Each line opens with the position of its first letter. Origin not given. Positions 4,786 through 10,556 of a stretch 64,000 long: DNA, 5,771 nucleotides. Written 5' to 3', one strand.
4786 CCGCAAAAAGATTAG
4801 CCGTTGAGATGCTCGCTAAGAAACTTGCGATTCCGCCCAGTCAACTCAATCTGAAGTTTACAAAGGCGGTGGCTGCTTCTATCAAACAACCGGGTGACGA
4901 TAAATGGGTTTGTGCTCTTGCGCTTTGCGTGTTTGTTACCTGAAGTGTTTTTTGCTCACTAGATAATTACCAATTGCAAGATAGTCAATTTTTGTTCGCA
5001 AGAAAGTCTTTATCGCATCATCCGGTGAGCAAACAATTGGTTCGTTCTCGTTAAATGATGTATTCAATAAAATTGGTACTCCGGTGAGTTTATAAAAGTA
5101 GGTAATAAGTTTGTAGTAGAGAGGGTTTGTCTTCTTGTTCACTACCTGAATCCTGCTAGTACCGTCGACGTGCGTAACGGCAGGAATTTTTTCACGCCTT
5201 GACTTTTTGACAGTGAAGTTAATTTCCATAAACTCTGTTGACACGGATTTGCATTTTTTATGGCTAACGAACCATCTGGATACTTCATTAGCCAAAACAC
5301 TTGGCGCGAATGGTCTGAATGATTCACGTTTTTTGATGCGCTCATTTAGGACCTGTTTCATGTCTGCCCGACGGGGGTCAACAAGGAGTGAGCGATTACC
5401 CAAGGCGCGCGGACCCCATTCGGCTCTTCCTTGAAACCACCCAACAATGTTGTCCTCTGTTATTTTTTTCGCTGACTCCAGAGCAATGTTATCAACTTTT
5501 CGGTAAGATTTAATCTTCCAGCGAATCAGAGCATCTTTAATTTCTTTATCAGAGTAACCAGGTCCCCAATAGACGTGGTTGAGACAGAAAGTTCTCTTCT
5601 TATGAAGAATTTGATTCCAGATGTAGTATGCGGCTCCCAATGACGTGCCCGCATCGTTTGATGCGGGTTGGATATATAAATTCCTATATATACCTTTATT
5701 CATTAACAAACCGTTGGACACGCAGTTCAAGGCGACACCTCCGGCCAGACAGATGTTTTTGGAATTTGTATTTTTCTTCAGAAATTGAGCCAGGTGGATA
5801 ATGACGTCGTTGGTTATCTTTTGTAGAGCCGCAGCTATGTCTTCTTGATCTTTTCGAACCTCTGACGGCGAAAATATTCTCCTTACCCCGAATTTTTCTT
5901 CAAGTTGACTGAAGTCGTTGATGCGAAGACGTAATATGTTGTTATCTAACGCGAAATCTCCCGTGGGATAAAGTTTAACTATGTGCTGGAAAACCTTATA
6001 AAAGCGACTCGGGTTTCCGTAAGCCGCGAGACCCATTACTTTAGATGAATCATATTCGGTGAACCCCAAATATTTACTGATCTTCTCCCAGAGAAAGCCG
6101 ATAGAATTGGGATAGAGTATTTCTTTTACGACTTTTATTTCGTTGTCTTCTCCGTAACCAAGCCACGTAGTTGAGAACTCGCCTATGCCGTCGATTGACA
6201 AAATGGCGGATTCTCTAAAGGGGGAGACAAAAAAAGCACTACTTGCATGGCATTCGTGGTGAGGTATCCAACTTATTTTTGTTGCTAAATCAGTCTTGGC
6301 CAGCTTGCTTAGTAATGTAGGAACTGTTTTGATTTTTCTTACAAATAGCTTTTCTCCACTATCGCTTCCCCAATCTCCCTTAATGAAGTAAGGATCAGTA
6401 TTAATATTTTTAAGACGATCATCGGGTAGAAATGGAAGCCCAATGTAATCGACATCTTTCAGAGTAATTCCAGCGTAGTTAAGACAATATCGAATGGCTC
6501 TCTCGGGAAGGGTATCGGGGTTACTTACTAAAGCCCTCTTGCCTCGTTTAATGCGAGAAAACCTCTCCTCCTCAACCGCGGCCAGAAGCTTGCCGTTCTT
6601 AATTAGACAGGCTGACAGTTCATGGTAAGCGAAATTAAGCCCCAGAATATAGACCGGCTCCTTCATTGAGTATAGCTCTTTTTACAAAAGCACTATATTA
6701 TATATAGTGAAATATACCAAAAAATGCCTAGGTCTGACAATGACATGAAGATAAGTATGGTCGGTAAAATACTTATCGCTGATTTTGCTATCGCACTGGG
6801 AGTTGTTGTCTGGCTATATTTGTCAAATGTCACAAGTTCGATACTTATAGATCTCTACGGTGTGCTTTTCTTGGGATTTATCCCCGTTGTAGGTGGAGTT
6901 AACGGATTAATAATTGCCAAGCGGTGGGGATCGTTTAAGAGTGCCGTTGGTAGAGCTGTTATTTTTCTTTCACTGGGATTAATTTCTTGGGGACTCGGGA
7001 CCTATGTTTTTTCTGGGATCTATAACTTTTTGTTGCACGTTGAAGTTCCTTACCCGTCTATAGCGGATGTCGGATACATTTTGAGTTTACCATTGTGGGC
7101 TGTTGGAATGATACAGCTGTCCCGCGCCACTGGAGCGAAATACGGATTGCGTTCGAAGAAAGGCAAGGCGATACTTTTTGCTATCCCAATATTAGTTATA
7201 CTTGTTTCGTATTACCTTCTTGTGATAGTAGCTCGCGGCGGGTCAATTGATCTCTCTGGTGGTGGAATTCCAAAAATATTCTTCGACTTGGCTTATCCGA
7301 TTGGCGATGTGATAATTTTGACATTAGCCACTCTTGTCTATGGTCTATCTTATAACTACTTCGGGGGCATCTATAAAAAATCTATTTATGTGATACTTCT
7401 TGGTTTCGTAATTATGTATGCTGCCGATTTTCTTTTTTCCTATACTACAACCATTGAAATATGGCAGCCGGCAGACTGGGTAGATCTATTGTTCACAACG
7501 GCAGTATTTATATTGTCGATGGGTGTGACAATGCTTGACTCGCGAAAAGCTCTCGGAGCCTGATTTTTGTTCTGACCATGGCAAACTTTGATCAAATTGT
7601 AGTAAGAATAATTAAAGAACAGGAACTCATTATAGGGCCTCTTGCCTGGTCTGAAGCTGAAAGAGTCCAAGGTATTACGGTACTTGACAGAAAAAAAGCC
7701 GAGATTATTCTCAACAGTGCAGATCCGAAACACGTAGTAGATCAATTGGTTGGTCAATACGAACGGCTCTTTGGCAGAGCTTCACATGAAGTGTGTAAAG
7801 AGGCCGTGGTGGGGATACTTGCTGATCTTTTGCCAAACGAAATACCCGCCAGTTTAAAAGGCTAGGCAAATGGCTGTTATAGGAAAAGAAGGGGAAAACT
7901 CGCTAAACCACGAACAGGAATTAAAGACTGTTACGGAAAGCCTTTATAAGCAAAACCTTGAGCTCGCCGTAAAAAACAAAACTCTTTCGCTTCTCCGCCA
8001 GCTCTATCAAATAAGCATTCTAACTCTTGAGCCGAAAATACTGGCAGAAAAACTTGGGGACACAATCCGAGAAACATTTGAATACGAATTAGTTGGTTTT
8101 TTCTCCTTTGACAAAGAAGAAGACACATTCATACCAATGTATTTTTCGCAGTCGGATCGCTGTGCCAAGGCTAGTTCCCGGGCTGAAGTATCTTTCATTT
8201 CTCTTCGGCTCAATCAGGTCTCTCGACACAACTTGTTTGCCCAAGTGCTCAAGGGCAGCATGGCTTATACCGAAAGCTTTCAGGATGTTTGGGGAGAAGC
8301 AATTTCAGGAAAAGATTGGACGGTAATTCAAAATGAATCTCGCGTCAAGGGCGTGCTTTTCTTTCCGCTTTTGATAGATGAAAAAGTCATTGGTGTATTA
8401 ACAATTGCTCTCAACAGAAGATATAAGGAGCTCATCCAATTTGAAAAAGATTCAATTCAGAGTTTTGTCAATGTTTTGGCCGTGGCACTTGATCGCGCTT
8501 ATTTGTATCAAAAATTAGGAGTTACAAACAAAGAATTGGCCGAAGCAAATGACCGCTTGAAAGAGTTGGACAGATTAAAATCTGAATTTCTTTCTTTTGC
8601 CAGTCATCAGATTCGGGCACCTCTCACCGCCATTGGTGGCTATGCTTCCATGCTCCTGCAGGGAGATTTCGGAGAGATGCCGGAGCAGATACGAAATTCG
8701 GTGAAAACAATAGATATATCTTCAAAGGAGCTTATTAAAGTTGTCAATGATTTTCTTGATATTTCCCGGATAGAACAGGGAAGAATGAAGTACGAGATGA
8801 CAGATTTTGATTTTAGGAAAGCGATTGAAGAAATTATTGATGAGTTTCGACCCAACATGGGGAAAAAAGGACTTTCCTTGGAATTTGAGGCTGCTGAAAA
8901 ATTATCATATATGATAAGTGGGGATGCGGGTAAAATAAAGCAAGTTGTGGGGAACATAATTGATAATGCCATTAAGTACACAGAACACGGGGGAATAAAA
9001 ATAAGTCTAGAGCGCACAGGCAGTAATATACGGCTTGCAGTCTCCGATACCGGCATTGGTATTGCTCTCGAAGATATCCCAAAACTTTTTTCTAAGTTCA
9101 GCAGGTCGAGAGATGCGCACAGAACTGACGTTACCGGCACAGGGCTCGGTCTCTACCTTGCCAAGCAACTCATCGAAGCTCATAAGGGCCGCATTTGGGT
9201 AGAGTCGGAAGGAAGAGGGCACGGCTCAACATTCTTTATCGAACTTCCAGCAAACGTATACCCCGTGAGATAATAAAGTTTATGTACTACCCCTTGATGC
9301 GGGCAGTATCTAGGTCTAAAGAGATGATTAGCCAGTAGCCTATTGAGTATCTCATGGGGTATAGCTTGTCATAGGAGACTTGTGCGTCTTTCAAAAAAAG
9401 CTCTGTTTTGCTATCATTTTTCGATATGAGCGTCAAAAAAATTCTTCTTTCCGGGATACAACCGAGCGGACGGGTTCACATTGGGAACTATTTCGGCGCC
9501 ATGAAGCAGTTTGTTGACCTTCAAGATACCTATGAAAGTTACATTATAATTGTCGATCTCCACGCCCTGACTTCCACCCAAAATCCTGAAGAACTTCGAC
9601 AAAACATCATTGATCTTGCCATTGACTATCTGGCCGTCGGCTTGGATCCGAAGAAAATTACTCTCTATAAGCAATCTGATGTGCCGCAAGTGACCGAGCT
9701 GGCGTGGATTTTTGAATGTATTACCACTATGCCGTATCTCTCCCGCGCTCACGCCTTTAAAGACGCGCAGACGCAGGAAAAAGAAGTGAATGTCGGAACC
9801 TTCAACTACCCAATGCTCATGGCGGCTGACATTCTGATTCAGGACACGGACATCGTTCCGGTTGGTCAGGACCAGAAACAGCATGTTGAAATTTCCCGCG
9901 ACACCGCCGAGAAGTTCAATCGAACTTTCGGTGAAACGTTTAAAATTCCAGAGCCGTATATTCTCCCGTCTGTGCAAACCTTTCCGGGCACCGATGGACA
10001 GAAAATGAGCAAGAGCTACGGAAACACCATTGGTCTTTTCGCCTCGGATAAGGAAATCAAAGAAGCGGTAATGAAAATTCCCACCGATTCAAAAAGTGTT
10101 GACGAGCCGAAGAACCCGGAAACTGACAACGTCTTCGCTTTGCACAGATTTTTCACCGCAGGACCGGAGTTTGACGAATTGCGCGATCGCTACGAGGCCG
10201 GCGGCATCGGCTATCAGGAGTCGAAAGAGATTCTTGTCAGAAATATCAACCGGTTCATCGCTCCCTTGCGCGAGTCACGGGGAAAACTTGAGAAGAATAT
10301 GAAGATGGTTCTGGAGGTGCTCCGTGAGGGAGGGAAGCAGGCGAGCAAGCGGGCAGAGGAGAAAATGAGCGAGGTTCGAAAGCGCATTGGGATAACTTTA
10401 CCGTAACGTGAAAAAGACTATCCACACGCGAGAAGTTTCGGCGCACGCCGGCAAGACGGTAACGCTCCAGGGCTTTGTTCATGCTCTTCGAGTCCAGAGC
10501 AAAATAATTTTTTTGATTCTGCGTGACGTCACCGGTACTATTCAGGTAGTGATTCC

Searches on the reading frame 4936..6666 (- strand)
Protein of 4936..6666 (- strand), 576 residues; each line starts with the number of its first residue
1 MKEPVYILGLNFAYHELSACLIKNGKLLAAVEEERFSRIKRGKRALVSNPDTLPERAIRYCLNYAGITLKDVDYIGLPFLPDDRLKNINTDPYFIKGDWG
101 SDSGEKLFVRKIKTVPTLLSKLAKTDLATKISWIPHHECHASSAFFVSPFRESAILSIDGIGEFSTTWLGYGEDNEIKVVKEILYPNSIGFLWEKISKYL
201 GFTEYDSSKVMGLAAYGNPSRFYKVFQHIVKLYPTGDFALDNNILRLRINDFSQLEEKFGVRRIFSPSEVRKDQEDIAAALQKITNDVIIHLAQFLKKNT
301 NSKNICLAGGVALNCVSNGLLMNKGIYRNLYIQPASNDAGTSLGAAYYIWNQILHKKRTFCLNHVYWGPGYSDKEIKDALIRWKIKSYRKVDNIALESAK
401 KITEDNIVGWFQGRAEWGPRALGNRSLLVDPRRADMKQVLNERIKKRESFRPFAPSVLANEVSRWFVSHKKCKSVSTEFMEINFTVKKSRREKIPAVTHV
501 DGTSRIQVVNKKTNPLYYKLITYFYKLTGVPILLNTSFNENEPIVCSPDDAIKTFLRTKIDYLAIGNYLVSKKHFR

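Call 62: search_protein_families(library=pfam, proteins=[window:4936-6666:-], max_evalue=0.0001)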
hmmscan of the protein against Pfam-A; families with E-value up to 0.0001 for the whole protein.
window:4936-6666:- (576 aa): 2 families
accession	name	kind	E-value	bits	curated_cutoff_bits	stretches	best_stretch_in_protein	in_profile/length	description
PF16861.10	Carbam_trans_C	-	2.7e-70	235.8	27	1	399-572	1-170/170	Carbamoyltransferase C-terminus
PF02543.21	Carbam_trans_N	-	4.8e-59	201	24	1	7-346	2-345/346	Carbamoyltransferase N-terminus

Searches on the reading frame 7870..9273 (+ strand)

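Call 62: search_protein_families(library=pfam, proteins=[window:7870-9273:+], max_evalue=0.0001)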
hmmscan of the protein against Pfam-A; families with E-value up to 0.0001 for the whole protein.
window:7870-9273:+ (467 aa): 3 families
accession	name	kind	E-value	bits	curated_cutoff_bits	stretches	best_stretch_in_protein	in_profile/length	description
PF02518.31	HATPase_c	-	7.5e-30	104.1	26.4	1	351-461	1-109/111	Histidine kinase-, DNA gyrase B-, and HSP90-like ATPase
PF00512.31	HisKA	-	9.6e-16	58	26.9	1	237-304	2-66/66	His Kinase A (phospho-acceptor) domain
PF13185.12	GAF_2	-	1.1e-05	26.1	28.6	1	54-208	3-136/136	GAF domain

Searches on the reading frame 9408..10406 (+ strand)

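Call 62: search_protein_families(library=pfam, proteins=[window:9408-10406:+], max_evalue=0.0001)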
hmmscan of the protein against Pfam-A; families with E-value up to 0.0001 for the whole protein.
window:9408-10406:+ (332 aa): 1 family
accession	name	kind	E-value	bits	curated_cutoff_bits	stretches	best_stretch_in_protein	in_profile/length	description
PF00579.31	tRNA-synt_1b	-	6.8e-65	219.7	21.1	1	12-283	7-290/292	tRNA synthetases class I (W and Y)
